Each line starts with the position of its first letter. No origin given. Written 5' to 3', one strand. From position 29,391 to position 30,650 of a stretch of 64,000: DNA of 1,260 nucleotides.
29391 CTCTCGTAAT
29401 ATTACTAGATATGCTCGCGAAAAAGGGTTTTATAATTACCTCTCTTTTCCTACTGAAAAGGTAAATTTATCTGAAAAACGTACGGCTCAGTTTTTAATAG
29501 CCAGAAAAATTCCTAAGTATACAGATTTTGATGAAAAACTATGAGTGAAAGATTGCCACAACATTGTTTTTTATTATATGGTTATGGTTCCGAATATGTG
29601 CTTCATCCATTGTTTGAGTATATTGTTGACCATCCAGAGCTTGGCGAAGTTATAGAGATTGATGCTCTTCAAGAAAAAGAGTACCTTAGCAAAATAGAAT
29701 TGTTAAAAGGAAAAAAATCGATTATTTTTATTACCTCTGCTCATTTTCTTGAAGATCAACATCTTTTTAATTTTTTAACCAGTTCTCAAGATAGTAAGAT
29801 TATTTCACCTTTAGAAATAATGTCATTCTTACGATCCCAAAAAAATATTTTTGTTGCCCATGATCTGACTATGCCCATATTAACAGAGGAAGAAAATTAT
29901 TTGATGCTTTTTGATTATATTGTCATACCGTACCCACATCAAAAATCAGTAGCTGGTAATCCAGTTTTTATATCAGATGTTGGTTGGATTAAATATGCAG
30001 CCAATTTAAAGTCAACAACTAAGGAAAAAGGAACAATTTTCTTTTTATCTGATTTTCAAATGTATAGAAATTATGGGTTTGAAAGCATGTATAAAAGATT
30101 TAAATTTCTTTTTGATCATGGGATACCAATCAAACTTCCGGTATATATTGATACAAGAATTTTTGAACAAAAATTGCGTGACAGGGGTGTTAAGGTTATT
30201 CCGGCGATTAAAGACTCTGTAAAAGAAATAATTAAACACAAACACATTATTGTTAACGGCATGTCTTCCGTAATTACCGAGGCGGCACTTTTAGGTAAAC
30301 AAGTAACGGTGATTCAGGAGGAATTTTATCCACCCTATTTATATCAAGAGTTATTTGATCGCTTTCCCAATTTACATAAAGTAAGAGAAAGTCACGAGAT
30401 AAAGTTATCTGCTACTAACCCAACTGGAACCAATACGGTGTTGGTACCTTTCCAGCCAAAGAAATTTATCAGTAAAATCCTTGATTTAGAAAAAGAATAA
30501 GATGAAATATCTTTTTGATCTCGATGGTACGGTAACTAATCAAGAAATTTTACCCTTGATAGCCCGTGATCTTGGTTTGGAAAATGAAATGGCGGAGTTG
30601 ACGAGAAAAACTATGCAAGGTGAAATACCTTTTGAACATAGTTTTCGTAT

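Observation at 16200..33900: AT-rich compositional block inside the glycan locus (probable horizontally acquired cassette)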

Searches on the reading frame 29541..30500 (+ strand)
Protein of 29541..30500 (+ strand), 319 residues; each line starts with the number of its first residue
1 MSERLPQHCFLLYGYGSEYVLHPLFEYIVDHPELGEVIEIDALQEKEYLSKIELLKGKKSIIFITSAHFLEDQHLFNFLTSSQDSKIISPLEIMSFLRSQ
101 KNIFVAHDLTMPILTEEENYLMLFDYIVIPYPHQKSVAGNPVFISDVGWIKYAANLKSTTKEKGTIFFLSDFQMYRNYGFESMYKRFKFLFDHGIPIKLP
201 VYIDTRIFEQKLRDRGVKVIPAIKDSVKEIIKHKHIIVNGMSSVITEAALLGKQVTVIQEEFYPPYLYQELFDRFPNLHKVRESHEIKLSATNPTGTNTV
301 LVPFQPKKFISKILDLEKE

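Call 6: search_protein_families(library=pfam, proteins=[window:29541-30500:+])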
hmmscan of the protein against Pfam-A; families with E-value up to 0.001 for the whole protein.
window:29541-30500:+ (319 aa): 0 families

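Call 19: search_protein_families(library=pfam, max_evalue=5, proteins=[window:29541-30500:+])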
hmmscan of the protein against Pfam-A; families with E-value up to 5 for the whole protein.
window:29541-30500:+ (319 aa): 0 families
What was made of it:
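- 29541..30500 (+): 319-aa member of a small uncharacterised family with a GT-B fold. Candidate transferase using a CMP/CDP-activated donor; this is inferred. No Pfam hit (calls 6, 19).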

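Call 20: search_protein_families(library=ncbifam, max_evalue=0.01, proteins=[window:29541-30500:+])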
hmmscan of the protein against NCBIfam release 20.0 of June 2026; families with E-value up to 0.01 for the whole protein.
window:29541-30500:+ (319 aa): 0 families

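Call 27: find_homologous_proteins(query=window:29541-30500:+)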
Query window:29541-30500:+ (319 aa): 2 proteins with E <= 0.001 among 771 candidates.
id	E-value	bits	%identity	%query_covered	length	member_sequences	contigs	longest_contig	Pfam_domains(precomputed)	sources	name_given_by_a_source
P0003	2.4e-208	709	100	100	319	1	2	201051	-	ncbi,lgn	-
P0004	2.3e-40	157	35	97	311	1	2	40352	-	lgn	-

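Call 30: search_solved_structures(query=A1, max_evalue=10)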
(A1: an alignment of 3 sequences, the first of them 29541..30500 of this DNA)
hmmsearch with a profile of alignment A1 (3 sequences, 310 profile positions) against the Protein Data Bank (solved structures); distinct sequences matched with E-value up to 10: 2.
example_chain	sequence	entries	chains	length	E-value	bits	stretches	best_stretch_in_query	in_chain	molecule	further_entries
1ggl_A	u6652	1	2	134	0.07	15.6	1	64-142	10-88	PROTEIN (CELLULAR RETINOL-BINDING PROTEIN III)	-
6e5w_A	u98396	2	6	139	0.076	15.5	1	64-142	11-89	Retinol-binding protein 5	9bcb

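Call 33: find_encoding_contigs(protein=P0004, flank=10000, max_places=4)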
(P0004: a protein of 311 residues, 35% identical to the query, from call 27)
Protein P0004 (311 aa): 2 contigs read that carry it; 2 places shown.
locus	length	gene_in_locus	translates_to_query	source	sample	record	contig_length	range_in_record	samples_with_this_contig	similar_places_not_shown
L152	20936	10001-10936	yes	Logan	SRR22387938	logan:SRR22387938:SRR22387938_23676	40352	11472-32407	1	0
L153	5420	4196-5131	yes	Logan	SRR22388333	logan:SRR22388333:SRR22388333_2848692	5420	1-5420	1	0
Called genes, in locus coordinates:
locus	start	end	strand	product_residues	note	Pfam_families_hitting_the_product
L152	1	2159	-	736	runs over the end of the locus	-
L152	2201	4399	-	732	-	-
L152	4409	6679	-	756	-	-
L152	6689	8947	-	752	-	-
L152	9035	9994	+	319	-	-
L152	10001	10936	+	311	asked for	-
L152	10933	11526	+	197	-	PF12710:HAD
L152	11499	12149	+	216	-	PF01128:IspD (weak), PF12804:NTP_transf_3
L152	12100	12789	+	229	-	PF03848:TehB (weak), PF13847:Methyltransf_31 (weak), PF08241:Methyltransf_11, PF08242:Methyltransf_12, PF13649:Methyltransf_25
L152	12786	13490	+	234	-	PF01177:Asp_Glu_race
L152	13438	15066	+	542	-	PF13231:PMT_2, PF00754:F5_F8_type_C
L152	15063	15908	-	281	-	PF01073:3Beta_HSD (faint), PF01370:Epimerase, PF04321:RmlD_sub_bind, PF07993:NAD_binding_4 (faint), PF16363:GDP_Man_Dehyd (weak), PF02719:Polysacc_synt_2, PF16363:GDP_Man_Dehyd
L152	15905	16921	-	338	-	PF01408:GFO_IDH_MocA, PF02894:GFO_IDH_MocA_C, PF22725:GFO_IDH_MocA_C3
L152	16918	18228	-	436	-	PF03721:UDPG_MGDP_dh_N, PF00984:UDPG_MGDP_dh, PF03720:UDPG_MGDP_dh_C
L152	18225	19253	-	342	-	PF04321:RmlD_sub_bind (weak), PF01073:3Beta_HSD, PF01370:Epimerase, PF02719:Polysacc_synt_2, PF07993:NAD_binding_4 (faint), PF13460:NAD_binding_10, PF16363:GDP_Man_Dehyd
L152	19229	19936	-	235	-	PF00535:Glycos_transf_2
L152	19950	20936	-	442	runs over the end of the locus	PF01593:Amino_oxidase, PF13450:NAD_binding_8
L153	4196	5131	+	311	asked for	-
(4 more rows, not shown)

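Call 40: predict_structure(alignment_id=A2)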
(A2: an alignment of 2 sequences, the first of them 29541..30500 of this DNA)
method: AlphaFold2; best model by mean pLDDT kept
length: 319 residues; sequences in the alignment: 2
mean_pLDDT: 49.1   pTM: 0.41
mean pLDDT of the five models: 49.1, 45.7, 41.1, 40.6, 33.5
residues with pLDDT >= 90: 0; 70-90: 40; 50-70: 119; < 50: 160
segments of 3 or more residues with pLDDT < 50: 1-3, 14-21, 67-72, 88-160, 249-252, 261-319
pLDDT, mean of each block of 10 residues (from residue 1): 50 43 54 64 58 65 54 53 51 43 30 32 29 26 28 35 70 56 70 77 66 84 63 64 51 53 41 39 28 30 32 32
secondary structure, 60 per line:
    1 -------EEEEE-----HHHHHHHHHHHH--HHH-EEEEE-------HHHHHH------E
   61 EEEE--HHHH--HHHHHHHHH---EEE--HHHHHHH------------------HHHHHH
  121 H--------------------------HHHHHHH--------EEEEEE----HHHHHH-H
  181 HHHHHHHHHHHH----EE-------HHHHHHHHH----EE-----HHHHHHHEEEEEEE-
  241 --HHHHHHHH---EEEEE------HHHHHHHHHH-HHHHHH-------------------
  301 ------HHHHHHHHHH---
elements in order: E8-12 H18-29 E36-40 H48-53 E60-64 H67-70 H73-81 E85-87 H90-96 H115-121 H148-154 E163-168 H173-178 H180-192 H206-214 H226-232 E233-239 H243-250 E254-258 H265-274 H276-281 H307-316
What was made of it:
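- Tried and rejected: AF2 on a 2-sequence alignment. pLDDT was 49 and the model was discarded (call 40).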

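Call 48: search_protein_representatives(alignment_id=A2)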
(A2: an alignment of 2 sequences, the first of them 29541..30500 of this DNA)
Query: 2 sequences, 322 profile positions. Proteins with E-value up to 0.001 (for the whole library): 182; up to 1e-10: 144; up to 1e-30: 59. The best 150 are listed.
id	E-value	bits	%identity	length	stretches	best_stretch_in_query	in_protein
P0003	3.1e-180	614.6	-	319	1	1-322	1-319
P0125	6.2e-106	370.4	-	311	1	8-316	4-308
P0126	2.3e-74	266.7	-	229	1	92-316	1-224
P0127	8.9e-71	254.9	-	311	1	8-319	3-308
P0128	5.3e-65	235.9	-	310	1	6-316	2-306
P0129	1.3e-64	234.7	-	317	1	9-316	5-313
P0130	2.5e-63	230.4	-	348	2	7-160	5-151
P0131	4.7e-61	223.0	-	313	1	6-316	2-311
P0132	2.6e-58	214.0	-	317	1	7-317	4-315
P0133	9.1e-58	212.2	-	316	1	6-313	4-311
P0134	1.7e-57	211.3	-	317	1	8-316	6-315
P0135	1.7e-57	211.2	-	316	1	7-316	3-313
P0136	1.2e-56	208.5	-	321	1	6-316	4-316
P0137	1.8e-54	201.4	-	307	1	10-321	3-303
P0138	6.9e-54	199.4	-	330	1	9-265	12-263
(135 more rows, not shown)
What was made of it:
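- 29541..30500 (+): 182 clusters found by full HMMER search (call 48).
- Tried and rejected: The exhaustive HMMER search was needed for the 319-aa family (call 48).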

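Call 50: search_solved_structures(query=A3, max_evalue=10, show_alignments=2)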
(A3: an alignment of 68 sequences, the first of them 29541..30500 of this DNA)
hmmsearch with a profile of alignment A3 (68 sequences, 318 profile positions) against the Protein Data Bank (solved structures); distinct sequences matched with E-value up to 10: 7.
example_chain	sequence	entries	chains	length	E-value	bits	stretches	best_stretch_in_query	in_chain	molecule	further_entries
8csb_A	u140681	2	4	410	0.01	18.2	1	210-258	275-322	N-acetyl glucosaminyl transferase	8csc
8csd_A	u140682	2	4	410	0.01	18.2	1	210-258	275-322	N-acetyl glucosaminyl transferase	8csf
5fa0_A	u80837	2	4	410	0.011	18.2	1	210-258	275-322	Putative N-acetyl glucosaminyl transferase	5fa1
8cse_A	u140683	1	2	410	0.011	18.2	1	210-258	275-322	N-acetyl glucosaminyl transferase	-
2hi0_A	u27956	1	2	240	0.37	13.2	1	171-215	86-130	Putative phosphoglycolate phosphatase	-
7d1i_A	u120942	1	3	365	0.86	12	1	210-291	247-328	UDP-N-acetylglucosamine--N-acetylmuramyl-(pentapeptide) pyrophosphoryl-undecaprenol N-acet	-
9evs_A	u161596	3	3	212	0.93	11.8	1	235-261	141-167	uS2m | Ribosomal protein S2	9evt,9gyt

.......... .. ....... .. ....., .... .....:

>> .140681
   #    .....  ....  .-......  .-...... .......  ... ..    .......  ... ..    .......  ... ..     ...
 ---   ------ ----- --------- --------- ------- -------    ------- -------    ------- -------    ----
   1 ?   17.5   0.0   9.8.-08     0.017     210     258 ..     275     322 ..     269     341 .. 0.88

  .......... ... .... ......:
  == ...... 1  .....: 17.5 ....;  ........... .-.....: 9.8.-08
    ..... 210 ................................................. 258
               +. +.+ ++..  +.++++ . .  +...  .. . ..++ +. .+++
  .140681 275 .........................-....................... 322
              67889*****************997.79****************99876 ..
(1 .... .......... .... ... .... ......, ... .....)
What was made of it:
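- Tried and rejected: It gave only a weak hit (E=0.01) over 49 residues to an 'N-acetyl glucosaminyl transferase' (5fa0 and 8csb) (call 50).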

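Call 51: search_protein_families(library=pfam, alignment_id=A3, max_evalue=1)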
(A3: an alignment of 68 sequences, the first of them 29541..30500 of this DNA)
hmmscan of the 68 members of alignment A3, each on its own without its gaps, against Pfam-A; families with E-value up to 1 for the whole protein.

A. member 1, window:29541-30500:+ (319 aa): 0 families

B. families by the number of members that match (of 68 scanned): 31 families (the first 25 are shown)
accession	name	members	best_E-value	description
PF03698.18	UPF0180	13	1e-05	Uncharacterised protein family (UPF0180)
PF04101.22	Glyco_tran_28_C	6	0.00061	Glycosyltransferase family 28 C-terminal domain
PF02350.25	Epimerase_2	6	0.00065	UDP-N-acetylglucosamine 2-epimerase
PF13439.12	Glyco_transf_4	2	0.055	Glycosyltransferase Family 4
PF06258.17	Mito_fiss_Elm1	2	0.061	Mitochondrial fission ELM1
PF00994.29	MoCF_biosynth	1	0.0026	Probable molybdopterin binding domain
PF09222.16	Fim-adh_lectin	1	0.013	Fimbrial adhesin F17-AG, lectin domain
PF03682.18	UPF0158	1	0.023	Uncharacterised protein family (UPF0158)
PF05606.16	DUF777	1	0.023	Borrelia burgdorferi protein of unknown function (DUF777)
PF24198.1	DUF7423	1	0.026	Domain of unknown function (DUF7423)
PF01487.21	DHquinase_I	1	0.029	Type I 3-dehydroquinase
PF02542.21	YgbB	1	0.031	YgbB family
PF02184.22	HAT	1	0.044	HAT (Half-A-TPR) repeat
PF16949.11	ABC_tran_2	1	0.057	Putative ATP-binding cassette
PF00318.25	Ribosomal_S2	1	0.093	Ribosomal protein S2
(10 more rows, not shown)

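Call 60: predict_structure(alignment_id=A3)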
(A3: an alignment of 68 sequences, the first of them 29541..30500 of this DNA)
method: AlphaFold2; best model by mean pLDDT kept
length: 319 residues; sequences in the alignment: 68
mean_pLDDT: 92.8   pTM: 0.91
mean pLDDT of the five models: 92.8, 92.0, 91.6, 91.3, 90.5
residues with pLDDT >= 90: 270; 70-90: 29; 50-70: 19; < 50: 1
segments of 3 or more residues with pLDDT < 50: none
pLDDT, mean of each block of 10 residues (from residue 1): 80 97 97 97 95 96 98 94 93 98 96 93 95 67 92 85 94 96 98 98 96 98 96 96 96 96 95 94 93 72 96 78
secondary structure, 60 per line:
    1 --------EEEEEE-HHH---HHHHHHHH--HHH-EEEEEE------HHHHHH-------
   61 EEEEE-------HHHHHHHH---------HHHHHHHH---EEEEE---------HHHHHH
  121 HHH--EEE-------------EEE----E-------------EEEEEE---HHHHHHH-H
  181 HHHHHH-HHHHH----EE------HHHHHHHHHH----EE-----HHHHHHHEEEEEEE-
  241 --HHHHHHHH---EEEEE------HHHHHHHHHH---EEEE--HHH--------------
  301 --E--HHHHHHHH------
elements in order: E9-14 H22-29 E36-41 H48-53 E61-65 H73-80 H90-97 E101-105 H115-123 E126-128 E142-144 E163-168 H172-178 H180-186 H188-192 H205-214 H226-232 E233-239 H243-250 E254-258 H265-274 E278-281 H306-313
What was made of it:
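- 29541..30500 (+): AF2 pLDDT 92.8 (call 60).
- On TagF-like CDP-glycerol/ribitol phosphotransferase (for the 319-aa protein): AF2 model with pLDDT 92.8 (call 60).
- Tried and rejected: The 68-sequence alignment gave 92.8 (call 60).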

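Call 62: fold_search(model_id=the predicted structure, library=pdb)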
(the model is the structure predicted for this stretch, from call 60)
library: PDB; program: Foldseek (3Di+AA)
matches with E <= 10: 1258; with E <= 0.001: 104
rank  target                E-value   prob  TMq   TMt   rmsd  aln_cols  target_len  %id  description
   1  4wyi                  2.1e-06  1.00  0.48  0.46   8.4       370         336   14  The crystal structure of Arabidopsis thaliana galactolipid synthase, MGD1 (apo-form) (released 2016-02-17)
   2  3s2u                  3.4e-06  1.00  0.46  0.45  13.2       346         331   10  Crystal structure of the Pseudomonas aeruginosa MurG:UDP-GlcNAc substrate complex (released 2012-09-26)
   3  8ahe_A                1.3e-05  1.00  0.41  0.37  10.9       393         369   14  PAC-FragmentDEL: Photoactivated covalent capture of DNA encoded fragments for hit discovery (released 2022-09-14)
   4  2xci_A                1.9e-05  1.00  0.36  0.34  10.9       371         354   15  Membrane-embedded monofunctional glycosyltransferase WaaA of Aquifex aeolicus, substrate-free form (released 2011-05-11)
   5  8sxv_B                2.1e-05  1.00  0.49  0.44   9.3       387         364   11  X-ray crystal structure of UDP- 2,3-diacetamido-2,3-dideoxy-glucuronic acid-2-epimerase from Thermus thermophilus stra (released 2023-09-13)
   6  4ldp_A                2.1e-05  1.00  0.43  0.38  13.8       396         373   10  Spinosyn Forosaminyltransferase SpnP (released 2014-12-24)
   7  7d1i_B                2.2e-05  1.00  0.43  0.41   9.8       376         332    9  Crystal structure of acinetobacter baumannii MurG (released 2021-07-14)
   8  8syd_B                2.4e-05  1.00  0.57  0.51   6.7       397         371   13  X-ray crystal structure of UDP-2,3-diacetamido-2,3-dideoxy-glucuronic acid-2-epimerase from Thermus thermophilus strai (released 2023-09-13)
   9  8sxv_A                3.4e-05  1.00  0.45  0.41   9.6       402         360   10  X-ray crystal structure of UDP- 2,3-diacetamido-2,3-dideoxy-glucuronic acid-2-epimerase from Thermus thermophilus stra (released 2023-09-13)
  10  4ldp_B                3.6e-05  1.00  0.42  0.38  14.2       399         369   11  Spinosyn Forosaminyltransferase SpnP (released 2014-12-24)
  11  1nlm_A                4.9e-05  1.00  0.46  0.43   8.7       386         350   10  CRYSTAL STRUCTURE OF MURG:GLCNAC COMPLEX (released 2003-02-11)
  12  8syd_A                5.5e-05  1.00  0.53  0.48   8.5       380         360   14  X-ray crystal structure of UDP-2,3-diacetamido-2,3-dideoxy-glucuronic acid-2-epimerase from Thermus thermophilus strai (released 2023-09-13)
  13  8gym_T1               6.2e-05  0.99  0.34  0.25  15.4       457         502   11  Cryo-EM structure of Tetrahymena thermophila respiratory mega-complex MC IV2+(I+III2+II)2 (released 2023-06-14)
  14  3l7k_D                7.0e-05  1.00  0.48  0.40  10.8       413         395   11  Structure of the Wall Teichoic Acid Polymerase TagF, H444N + CDPG (15 minute soak) (released 2010-04-28)
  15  7d1i_A                7.0e-05  1.00  0.41  0.39  13.4       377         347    8  Crystal structure of acinetobacter baumannii MurG (released 2021-07-14)
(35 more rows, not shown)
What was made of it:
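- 29541..30500 (+): Foldseek gives GT-B enzymes (call 62).
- On TagF-like CDP-glycerol/ribitol phosphotransferase (for the 319-aa protein): Foldseek places TagF at rank 14 (call 62).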
